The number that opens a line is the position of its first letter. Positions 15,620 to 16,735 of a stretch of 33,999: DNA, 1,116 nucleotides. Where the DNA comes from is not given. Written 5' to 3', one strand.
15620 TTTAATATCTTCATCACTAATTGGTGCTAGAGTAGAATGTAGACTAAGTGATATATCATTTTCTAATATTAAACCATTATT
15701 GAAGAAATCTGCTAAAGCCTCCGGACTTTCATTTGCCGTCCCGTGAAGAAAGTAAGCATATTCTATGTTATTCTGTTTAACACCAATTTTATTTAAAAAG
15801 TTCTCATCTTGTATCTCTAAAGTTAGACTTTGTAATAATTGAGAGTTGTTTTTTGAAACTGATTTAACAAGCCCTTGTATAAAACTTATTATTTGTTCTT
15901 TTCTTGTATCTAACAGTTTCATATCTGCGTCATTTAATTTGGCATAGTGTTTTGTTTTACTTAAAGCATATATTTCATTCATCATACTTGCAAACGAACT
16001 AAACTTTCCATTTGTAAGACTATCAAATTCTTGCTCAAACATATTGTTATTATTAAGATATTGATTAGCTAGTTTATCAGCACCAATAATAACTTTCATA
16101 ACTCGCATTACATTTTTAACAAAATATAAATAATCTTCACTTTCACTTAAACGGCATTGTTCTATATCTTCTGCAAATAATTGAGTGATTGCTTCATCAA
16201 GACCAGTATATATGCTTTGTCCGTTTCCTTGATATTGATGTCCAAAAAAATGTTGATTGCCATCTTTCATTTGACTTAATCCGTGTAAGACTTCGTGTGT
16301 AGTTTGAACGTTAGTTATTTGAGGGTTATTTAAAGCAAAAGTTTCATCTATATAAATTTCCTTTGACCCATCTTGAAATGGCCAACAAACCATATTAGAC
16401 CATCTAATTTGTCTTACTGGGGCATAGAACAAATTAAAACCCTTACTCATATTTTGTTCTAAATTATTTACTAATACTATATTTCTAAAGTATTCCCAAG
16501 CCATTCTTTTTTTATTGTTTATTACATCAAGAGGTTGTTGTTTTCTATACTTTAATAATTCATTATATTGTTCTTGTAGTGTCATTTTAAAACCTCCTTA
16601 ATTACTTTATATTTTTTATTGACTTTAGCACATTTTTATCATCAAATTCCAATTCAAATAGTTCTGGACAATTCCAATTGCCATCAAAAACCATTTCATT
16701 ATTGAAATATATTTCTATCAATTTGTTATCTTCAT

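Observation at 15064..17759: Terminator-bounded cargo operon HIT protein - histidine phosphatase - HExxH/unknown-domain protein: candidate undescribed conflict or defence module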

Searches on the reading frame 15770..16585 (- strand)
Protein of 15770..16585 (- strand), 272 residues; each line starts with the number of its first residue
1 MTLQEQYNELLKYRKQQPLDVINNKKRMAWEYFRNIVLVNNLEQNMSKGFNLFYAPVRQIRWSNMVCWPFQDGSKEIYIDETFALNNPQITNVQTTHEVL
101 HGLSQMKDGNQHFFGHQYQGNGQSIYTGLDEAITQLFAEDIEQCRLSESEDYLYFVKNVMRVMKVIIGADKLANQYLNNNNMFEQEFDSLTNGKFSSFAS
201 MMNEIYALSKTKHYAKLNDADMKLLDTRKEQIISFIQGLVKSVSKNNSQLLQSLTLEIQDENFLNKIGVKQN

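Call 26: find_related_loci(query=A2, collection=genome_contigs, flank=10000)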
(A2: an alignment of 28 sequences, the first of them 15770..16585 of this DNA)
Query A2 (272 aa) in genome_contigs; peptide patterns used: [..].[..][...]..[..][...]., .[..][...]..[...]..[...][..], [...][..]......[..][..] (x = any residue, [..] = any of these).
149 stretches matched a pattern; 18 encode a relative of the query (tblastn E <= 1e-3); 17 distinct loci.
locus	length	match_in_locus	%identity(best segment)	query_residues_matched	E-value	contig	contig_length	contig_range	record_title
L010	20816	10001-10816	81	1-272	2e-152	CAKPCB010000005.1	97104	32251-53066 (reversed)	MAG: uncultured Bacilli bacterium isolate REFINED_METABAT215_TOP10_CONTIGS_1500_ASSEMBLY_K77_MERGED__Hadza_MoBio_hadza-I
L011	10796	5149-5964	72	1-272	1e-128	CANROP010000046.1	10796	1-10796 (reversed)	MAG: uncultured Bacilli bacterium isolate Lapin-020__bin127 genome assembly, contig: Lapin-020__NODE_8922_length_10796_c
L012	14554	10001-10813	58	1-271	2e-102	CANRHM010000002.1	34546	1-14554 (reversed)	MAG: uncultured Bacilli bacterium isolate Lapin-032__bin119 genome assembly, contig: Lapin-032__NODE_2026_length_34546_c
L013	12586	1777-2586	51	1-271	3e-93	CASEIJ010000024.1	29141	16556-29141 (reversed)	uncultured Mycoplasmatota bacterium isolate SI.T10.metabat-bins.87 genome assembly, contig: SI.T10.metabat-bins.87.fa_k1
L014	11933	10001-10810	51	1-271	2e-93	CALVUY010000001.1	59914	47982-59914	MAG: uncultured Bacilli bacterium isolate BRZ_EQ__bin120 genome assembly, contig: BRZ_EQ__NODE_1116_length_59914_cov_9.0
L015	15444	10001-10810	51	1-271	4e-93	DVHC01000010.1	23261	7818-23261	MAG TPA_asm: Candidatus Onthousia excrementipullorum isolate CHK184-20233 CHK184__C31794_L23261_ERR3414579, whole genome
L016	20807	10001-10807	52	1-269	1e-92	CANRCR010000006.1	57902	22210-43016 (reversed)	MAG: uncultured Bacilli bacterium isolate Lapin-026__bin36 genome assembly, contig: Lapin-026__NODE_543_length_57902_cov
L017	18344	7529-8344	81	1-272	6e-152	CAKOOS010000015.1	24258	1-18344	MAG: uncultured Bacilli bacterium isolate REFINED_METABAT215_TOP10_CONTIGS_1500_ASSEMBLY_K77_MERGED__Hadza_MoBio_hadza-A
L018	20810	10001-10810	50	1-271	3e-92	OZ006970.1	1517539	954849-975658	MAG: uncultured Bacilli bacterium isolate pooled_contig_53442_metaflye_circ MAG genome assembly, chromosome: 1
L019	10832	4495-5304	50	1-271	2e-90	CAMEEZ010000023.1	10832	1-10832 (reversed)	MAG: uncultured Mycoplasma sp. isolate SRR15057920_bin.10_metaWRAP_v1.3_MAG genome assembly, contig: ERZ10407576.2934, w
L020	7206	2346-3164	47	1-270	1e-78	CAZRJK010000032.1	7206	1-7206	MAG TPA_asm: uncultured Muribaculaceae bacterium isolate SRP278969_co1_369 genome assembly, contig: NODE_16336_length_72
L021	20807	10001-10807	46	1-270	4e-76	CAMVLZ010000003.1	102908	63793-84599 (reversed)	MAG TPA_asm: uncultured Firmicutes bacterium isolate SRR8387716_bin.23_metaWRAP_v1.3_MAG genome assembly, contig: ERZ142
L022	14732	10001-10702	44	3-240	2e-62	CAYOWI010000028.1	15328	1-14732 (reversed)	MAG TPA_asm: uncultured Muribaculaceae bacterium isolate SRP287540_co1_447 genome assembly, contig: NODE_4080_length_153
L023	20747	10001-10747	43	6-258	1e-61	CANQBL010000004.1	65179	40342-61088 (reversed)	MAG: uncultured Bacilli bacterium isolate Lapin-003-2__bin84 genome assembly, contig: Lapin-003-2__NODE_407_length_65179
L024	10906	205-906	43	3-240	9e-61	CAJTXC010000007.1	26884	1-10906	MAG TPA_asm: uncultured Bacilli bacterium isolate MGBC118889 genome assembly, contig: MGBC118889.7, whole genome shotgun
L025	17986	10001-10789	40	3-270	2e-58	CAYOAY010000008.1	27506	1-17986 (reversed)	MAG TPA_asm: uncultured Muribaculaceae bacterium isolate SRP313737_co1_208 genome assembly, contig: NODE_2738_length_275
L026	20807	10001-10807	40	2-271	4e-56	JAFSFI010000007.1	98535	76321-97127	MAG: Bacilli bacterium isolate RGIG3091 Goat_Rectum-5__c297607, whole genome shotgun sequence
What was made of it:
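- Tried and rejected: The alignment-based scan succeeded (call 26).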

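Call 34: search_solved_structures(query=A3, max_evalue=10, show_alignments=3)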
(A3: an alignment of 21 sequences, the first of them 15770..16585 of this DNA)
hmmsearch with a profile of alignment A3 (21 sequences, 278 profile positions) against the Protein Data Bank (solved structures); distinct sequences matched with E-value up to 10: 1.
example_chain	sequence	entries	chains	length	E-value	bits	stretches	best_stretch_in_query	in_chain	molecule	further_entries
4wfc_A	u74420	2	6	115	0.27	14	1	160-233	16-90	Exosome complex exonuclease RRP6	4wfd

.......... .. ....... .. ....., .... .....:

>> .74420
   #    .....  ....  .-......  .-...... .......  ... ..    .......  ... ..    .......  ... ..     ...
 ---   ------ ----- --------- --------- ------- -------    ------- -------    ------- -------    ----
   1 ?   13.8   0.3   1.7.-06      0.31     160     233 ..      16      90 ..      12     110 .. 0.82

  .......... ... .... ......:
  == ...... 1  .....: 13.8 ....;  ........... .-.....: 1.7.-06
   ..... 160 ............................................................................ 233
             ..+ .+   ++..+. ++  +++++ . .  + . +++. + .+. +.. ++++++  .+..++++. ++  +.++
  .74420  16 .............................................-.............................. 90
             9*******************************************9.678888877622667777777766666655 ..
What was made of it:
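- On Zincin-like metallopeptidase superfamily, gluzincin type (N-domain): No PDB profile hit (call 34).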

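Call 39: search_protein_families(library=pfam, proteins=[L016:8853-9977:+, L023:11433-12272:+, L016:10001-12898:+, L012:10001-12841:+, L016:12905-13570:+, L023:8906-10780:+, L023:12319-12801:+, L023:12764-13483:+, L021:10935-12056:+, L021:12072-12638:+], max_evalue=0.05)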
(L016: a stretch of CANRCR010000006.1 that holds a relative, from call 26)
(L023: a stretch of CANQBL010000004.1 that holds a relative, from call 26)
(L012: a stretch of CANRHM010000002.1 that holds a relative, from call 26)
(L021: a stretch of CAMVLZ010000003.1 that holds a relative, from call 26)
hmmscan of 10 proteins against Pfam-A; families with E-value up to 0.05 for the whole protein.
L016:8853-9977:+ (374 aa): 11 families
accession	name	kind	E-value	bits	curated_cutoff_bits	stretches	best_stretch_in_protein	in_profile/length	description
PF13401.12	AAA_22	-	2.1e-05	25.3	27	1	214-303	5-95/130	AAA domain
PF13238.12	AAA_18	-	8.9e-05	23.4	29.4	1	217-345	1-123/128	AAA domain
PF13479.12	AAA_24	-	0.00031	21.1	27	1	215-302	3-74/195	AAA domain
PF13671.12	AAA_33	-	0.00037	21.2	27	1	216-268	1-40/143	AAA domain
PF06745.19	ATPase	-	0.0041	17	26.6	1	211-235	16-40/231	KaiC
PF06414.18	Zeta_toxin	-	0.0047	16.8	22.3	1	202-301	5-103/199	Zeta toxin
PF01121.26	CoaE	-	0.0071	16.5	27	1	216-252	2-37/180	Dephospho-CoA kinase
PF13173.12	AAA_14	-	0.019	15.4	27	0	214-280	2-70/129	AAA domain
PF00356.27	LacI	-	0.026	14.8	27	0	198-218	16-36/46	Bacterial regulatory proteins, lacI family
PF08844.15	DUF1815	-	0.03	14.8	25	0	60-100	52-92/101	Domain of unknown function (DUF1815)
PF03193.22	RsgA_GTPase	-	0.047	13.9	30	0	203-239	95-131/174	RsgA GTPase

L023:11433-12272:+ (279 aa): 0 families

L016:10001-12898:+ (965 aa): 3 families
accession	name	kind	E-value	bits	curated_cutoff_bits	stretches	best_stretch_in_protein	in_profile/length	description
PF01966.28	HD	-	2.5e-10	41.1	22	1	326-439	3-115/116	HD domain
PF06024.17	Orf78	-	0.015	16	29.4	1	906-960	29-84/101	Orf78 (ac78)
PF12698.13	ABC2_membrane_3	-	0.029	13.9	31.6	0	893-957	114-180/347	ABC-2 family transporter protein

L012:10001-12841:+ (946 aa): 1 family
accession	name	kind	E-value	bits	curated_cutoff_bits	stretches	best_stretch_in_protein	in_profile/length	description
PF01966.28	HD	-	1.4e-10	41.9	22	1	321-434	3-115/116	HD domain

L016:12905-13570:+ (221 aa): 0 families

L023:8906-10780:+ (624 aa): 1 family
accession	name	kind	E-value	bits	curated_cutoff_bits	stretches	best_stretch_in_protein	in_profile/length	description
PF17914.6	HopA1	-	1.1e-06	29.1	22.7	1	119-224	20-122/170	HopA1 effector protein family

L023:12319-12801:+ (160 aa): 7 families
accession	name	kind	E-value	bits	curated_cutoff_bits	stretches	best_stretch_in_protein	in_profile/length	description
PF08281.18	Sigma70_r4_2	-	3e-07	30.4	25.7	1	111-154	11-54/54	Sigma-70, region 4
PF04545.22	Sigma70_r4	-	0.00018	21.4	24.1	1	111-155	5-49/50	Sigma-70, region 4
PF04542.20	Sigma70_r2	-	0.00051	20.2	24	1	7-43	1-37/71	Sigma-70 region 2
PF04297.20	UPF0122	-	0.00081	20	22.7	1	111-146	18-53/101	Putative helix-turn-helix protein, YlxM / p13 like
PF00196.25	GerE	-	0.0056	16.7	23.5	1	111-155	3-46/57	Bacterial regulatory proteins, luxR family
PF05280.16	FlhC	-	0.032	14.4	27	1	31-72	70-109/173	Flagellar transcriptional activator (FlhC)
PF07638.17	Sigma70_ECF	-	0.047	14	21.1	0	97-156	124-181/185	ECF sigma factor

L023:12764-13483:+ (239 aa): 1 family
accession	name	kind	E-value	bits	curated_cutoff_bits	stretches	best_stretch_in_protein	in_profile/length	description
PF21552.3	TFC3_eWH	-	0.0021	18.6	27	1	184-225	15-56/91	Transcription factor tau 138 kDa subunit, extended winged helix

L021:10935-12056:+ (373 aa): 3 families
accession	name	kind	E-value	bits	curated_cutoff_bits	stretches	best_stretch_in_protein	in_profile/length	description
PF01663.27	Phosphodiest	-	4.5e-23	82.8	23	1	47-288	2-272/342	Type I phosphodiesterase / nucleotide pyrophosphatase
PF01676.23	Metalloenzyme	-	0.00082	19.4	24.3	1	182-246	138-202/252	Metalloenzyme superfamily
PF00884.28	Sulfatase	-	0.005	16.6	25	0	222-250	217-247/301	Sulfatase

L021:12072-12638:+ (188 aa): 1 family
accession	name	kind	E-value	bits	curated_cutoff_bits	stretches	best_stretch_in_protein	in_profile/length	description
PF20317.4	HTH_60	-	0.03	15.1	24.1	1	128-186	5-63/140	Helix-turn-helix domain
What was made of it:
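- HD fused to the N-domain (L012, L016, call 39). ENPP-type phosphodiesterase (L021, call 39).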

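Call 40: predict_structure(alignment_id=A3)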
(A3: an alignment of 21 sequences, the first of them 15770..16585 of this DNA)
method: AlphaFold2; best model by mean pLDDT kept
length: 272 residues; sequences in the alignment: 21
mean_pLDDT: 93.9   pTM: 0.91
mean pLDDT of the five models: 93.9, 93.9, 93.6, 93.3, 93.2
residues with pLDDT >= 90: 234; 70-90: 35; 50-70: 3; < 50: 0
segments of 3 or more residues with pLDDT < 50: none
pLDDT, mean of each block of 10 residues (from residue 1): 91 95 97 96 91 95 88 89 96 97 89 89 87 98 96 97 98 95 97 97 97 94 98 97 93 94 92 57
secondary structure, 60 per line:
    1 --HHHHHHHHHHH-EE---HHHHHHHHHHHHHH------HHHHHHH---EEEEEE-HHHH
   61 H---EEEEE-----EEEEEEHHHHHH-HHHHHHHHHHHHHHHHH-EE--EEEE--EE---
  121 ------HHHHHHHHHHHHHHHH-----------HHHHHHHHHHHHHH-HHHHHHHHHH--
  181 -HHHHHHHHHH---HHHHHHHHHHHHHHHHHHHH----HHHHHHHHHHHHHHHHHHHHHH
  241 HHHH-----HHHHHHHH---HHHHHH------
elements in order: H3-13 H20-33 H40-46 E50-55 H57-61 E65-69 E75-80 H81-86 H88-104 E110-113 H127-142 H154-167 H169-178 H182-191 H195-214 H219-244 H250-257 H261-266
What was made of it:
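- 15770..16585 (-): N-domain of the 497-aa protein (aa 1-272), a new gluzincin-like metallopeptidase domain. The AlphaFold model has pLDDT 93.9 and shows a three-stranded sheet, then the HExxH helix, then a Glu-bearing helix (call 40).
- On Zincin-like metallopeptidase superfamily, gluzincin type (N-domain): The model places them on helices 88-104 and 127-142 (call 40). Strands 50-55, 65-69 and 75-80 in a model with pLDDT 93.9 (call 40).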

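Call 43: fold_search(model_id=the predicted structure, library=pdb)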
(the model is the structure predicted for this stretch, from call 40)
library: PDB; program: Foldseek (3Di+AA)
matches with E <= 10: 35; with E <= 0.001: 0
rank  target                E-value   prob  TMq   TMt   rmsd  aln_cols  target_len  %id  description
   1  5n77_E                4.5e-01  0.21  0.16  0.17  16.4       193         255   15  Crystal structure of the cytosolic domain of the CorA magnesium channel from Escherichia coli in complex with magnesiu (released 2017-07-12)
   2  4ar8_A                4.9e-01  0.47  0.33  0.25  13.0       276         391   12  Crystal structure of the peptidase domain of collagenase T from Clostridium tetani complexed with the peptidic inhibit (released 2013-06-05)
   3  4ar8_B                7.5e-01  0.35  0.33  0.25  13.0       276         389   12  Crystal structure of the peptidase domain of collagenase T from Clostridium tetani complexed with the peptidic inhibit (released 2013-06-05)
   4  3c18_B                8.3e-01  0.11  0.18  0.17  17.0       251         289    9  Crystal structure of nucleotidyltransferase-like protein (ZP_00538802.1) from Exiguobacterium sibiricum 255-15 at 1.90 (released 2008-02-12)
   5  3c18_A                1.4e+00  0.08  0.16  0.16  17.3       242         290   10  Crystal structure of nucleotidyltransferase-like protein (ZP_00538802.1) from Exiguobacterium sibiricum 255-15 at 1.90 (released 2008-02-12)
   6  4aw6_D                2.8e+00  0.07  0.21  0.15  19.9       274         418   11  Crystal structure of the human nuclear membrane zinc metalloprotease ZMPSTE24 (FACE1) (released 2012-07-25)
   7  8exq_A                3.2e+00  0.06  0.16  0.10  16.4       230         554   10  Cryo-EM structure of S. aureus BlaR1 with C1 symmetry (released 2023-01-11)
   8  3wb8_E                3.5e+00  0.04  0.14  0.11  18.2       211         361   12  Crystal Structure of MyoVa-GTD (released 2013-07-10)
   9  7wgu_B                3.7e+00  0.03  0.11  0.09  16.6       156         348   15  Crystal structure of metal-binding protein EfeO from Escherichia coli (released 2022-12-14)
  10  4lx1_A                3.9e+00  0.03  0.14  0.11  18.4       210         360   12  Crystal structure of Myo5a globular tail domain (released 2013-11-20)
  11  5c8e_A                4.1e+00  0.08  0.15  0.14  12.6       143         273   10  Crystal structure of Thermus thermophilus CarH bound to adenosylcobalamin and a 26-bp DNA segment (released 2015-09-30)
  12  4mi2_B                4.1e+00  0.04  0.15  0.15  17.7       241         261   10  Crystal structure of putative Enoyl-CoA hydratase/isomerase from Mycobacterium abscessus (released 2013-09-18)
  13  3wb8_A                4.1e+00  0.03  0.14  0.12  17.4       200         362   12  Crystal Structure of MyoVa-GTD (released 2013-07-10)
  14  5c8e_E                4.5e+00  0.08  0.15  0.14  13.9       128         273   10  Crystal structure of Thermus thermophilus CarH bound to adenosylcobalamin and a 26-bp DNA segment (released 2015-09-30)
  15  9ftd_MODEL_1_A        4.7e+00  0.04  0.19  0.20  16.1       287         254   10  Solution structure of BmSA1, the major surface antigen from Babesia microti (released 2025-05-14)
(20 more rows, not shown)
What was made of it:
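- On Zincin-like metallopeptidase superfamily, gluzincin type (N-domain): ZMPSTE24, BlaR1 and EfeO score lower (call 43).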

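Call 51: search_protein_families(library=phrogs, proteins=[L016:8853-9977:+, L023:11433-12272:+], max_evalue=0.001)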
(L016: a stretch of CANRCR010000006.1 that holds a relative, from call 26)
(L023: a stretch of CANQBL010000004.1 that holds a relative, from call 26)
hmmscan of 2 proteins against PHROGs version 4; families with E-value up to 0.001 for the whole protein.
L016:8853-9977:+ (374 aa): 0 families

L023:11433-12272:+ (279 aa): 0 families

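Call 55: search_solved_structures(query=A4, max_evalue=10, show_alignments=3)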
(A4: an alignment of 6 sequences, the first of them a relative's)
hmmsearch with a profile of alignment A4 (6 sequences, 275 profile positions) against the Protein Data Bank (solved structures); distinct sequences matched with E-value up to 10: 0.

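Call 56: find_homologous_proteins(query=A4)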
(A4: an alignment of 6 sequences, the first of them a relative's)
Query A4 (6 sequences) (279 aa, profile of the alignment): 2131 proteins with E <= 0.001 among 6302 candidates; the best 120 are listed.
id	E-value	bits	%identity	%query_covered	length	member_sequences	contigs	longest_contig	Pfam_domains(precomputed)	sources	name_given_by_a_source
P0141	3.2e-144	497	81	98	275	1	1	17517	-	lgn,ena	-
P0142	4.4e-144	497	81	98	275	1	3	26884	-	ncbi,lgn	-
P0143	1.1e-143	496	81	99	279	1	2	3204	-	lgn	-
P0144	1.2e-143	495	81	98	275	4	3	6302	-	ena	-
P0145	3.4e-143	494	81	98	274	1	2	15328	-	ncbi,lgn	-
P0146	1.5e-141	489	100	99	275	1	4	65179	-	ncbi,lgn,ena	-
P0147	3.2e-139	481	80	98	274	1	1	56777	-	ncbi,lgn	-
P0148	3.9e-139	481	81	98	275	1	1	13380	-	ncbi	-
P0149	4.7e-139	480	84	98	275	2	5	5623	-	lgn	-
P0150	1.2e-138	479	80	98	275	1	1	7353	-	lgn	-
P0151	2.7e-138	478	80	100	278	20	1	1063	-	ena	-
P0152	7.3e-138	476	81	98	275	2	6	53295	-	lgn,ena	-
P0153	1.3e-137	476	79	99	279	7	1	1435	-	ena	-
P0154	2.5e-137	475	82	99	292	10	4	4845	-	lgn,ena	-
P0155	7.1e-137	473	78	98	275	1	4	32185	-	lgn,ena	-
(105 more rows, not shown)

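Call 59: search_protein_families(library=pfam, alignment_id=A2, max_evalue=10)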
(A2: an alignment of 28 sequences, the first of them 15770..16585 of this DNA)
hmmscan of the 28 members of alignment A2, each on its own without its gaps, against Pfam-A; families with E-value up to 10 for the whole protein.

A. member 1, window:15770-16585:- (272 aa): 0 families

B. families by the number of members that match (of 28 scanned): 18 families
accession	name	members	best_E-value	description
PF17914.6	HopA1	6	1.2e-07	HopA1 effector protein family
PF02201.23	SWIB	4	0.0025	SWIB/MDM2 domain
PF00216.26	Bac_DNA_binding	2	0.04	Bacterial DNA-binding protein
PF01832.25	Glucosaminidase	2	0.16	Mannosyl-glycoprotein endo-beta-N-acetylglucosaminidase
PF16575.11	CLP1_P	1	0.0021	mRNA cleavage and polyadenylation factor CLP1 P-loop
PF19193.6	Tectonin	1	0.01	Tectonin domain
PF14583.12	Pectate_lyase22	1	0.016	Oligogalacturonate lyase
PF08458.16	PH_2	1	0.037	Plant pleckstrin homology-like region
PF22641.2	TiaS_TCKD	1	0.079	TiaS TCKD domain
PF13342.12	Toprim_Crpt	1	0.085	C-terminal repeat of topoisomerase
PF01885.22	PTS_2-RNA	1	0.093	RNA 2'-phosphotransferase, Tpt1 / KptA family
PF10263.15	SprT-like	1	0.11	SprT-like family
PF02295.23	z-alpha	1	0.14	Adenosine deaminase z-alpha domain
PF21667.2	Nop5_N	1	0.4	Nop5, N-terminal domain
PF12583.14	TPPII_C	1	0.52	Tripeptidyl peptidase II, C-terminal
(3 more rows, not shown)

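Call 64: find_related_loci(query=A2, collection=viral_contigs, flank=8000)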
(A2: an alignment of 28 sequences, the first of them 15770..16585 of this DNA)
Query A2 (272 aa) in viral_contigs; peptide patterns used: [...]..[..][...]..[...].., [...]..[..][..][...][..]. (x = any residue, [..] = any of these).
154 stretches matched a pattern, but none encodes a relative of the query by tblastn (E <= 1e-3).

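Call 66: find_related_loci(query=A2, collection=metagenome_contigs, flank=6000)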
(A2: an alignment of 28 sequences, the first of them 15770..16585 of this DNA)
Query A2 (272 aa) in metagenome_contigs; peptide patterns used: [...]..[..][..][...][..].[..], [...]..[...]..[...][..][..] (x = any residue, [..] = any of these).
331 stretches matched a pattern; 15 encode a relative of the query (tblastn E <= 1e-3); 15 distinct loci.
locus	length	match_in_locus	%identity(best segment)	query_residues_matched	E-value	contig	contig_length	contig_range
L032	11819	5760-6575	82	1-272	2e-154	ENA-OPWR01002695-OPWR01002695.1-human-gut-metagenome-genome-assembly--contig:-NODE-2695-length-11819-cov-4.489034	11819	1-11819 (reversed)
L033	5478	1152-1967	80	1-272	1e-154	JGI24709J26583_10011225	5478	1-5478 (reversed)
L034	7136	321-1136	81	1-272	1e-150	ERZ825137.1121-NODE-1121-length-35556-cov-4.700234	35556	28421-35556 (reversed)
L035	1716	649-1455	49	1-270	2e-90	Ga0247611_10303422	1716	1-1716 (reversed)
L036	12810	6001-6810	48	1-271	5e-85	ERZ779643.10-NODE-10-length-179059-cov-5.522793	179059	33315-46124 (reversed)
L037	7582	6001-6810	48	1-271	2e-83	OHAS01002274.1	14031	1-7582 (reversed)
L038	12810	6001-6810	48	1-271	3e-83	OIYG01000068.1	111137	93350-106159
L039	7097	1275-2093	46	1-270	1e-77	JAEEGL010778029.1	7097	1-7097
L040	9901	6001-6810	48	1-271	4e-85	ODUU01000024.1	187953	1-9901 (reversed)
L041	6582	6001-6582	54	1-195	2e-68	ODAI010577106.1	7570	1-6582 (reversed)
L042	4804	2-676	44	46-271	4e-64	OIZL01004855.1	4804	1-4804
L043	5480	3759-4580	35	1-271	2e-46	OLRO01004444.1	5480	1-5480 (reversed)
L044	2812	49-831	35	5-265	3e-43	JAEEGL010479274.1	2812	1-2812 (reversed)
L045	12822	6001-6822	35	1-271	2e-46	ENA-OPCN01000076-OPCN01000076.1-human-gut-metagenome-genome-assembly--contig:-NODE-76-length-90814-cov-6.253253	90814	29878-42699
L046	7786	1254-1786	36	1-177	4e-16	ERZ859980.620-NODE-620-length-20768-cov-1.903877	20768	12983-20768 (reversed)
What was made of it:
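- All loci come from one lineage of gut Bacilli and from related elements (calls 26, 66).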
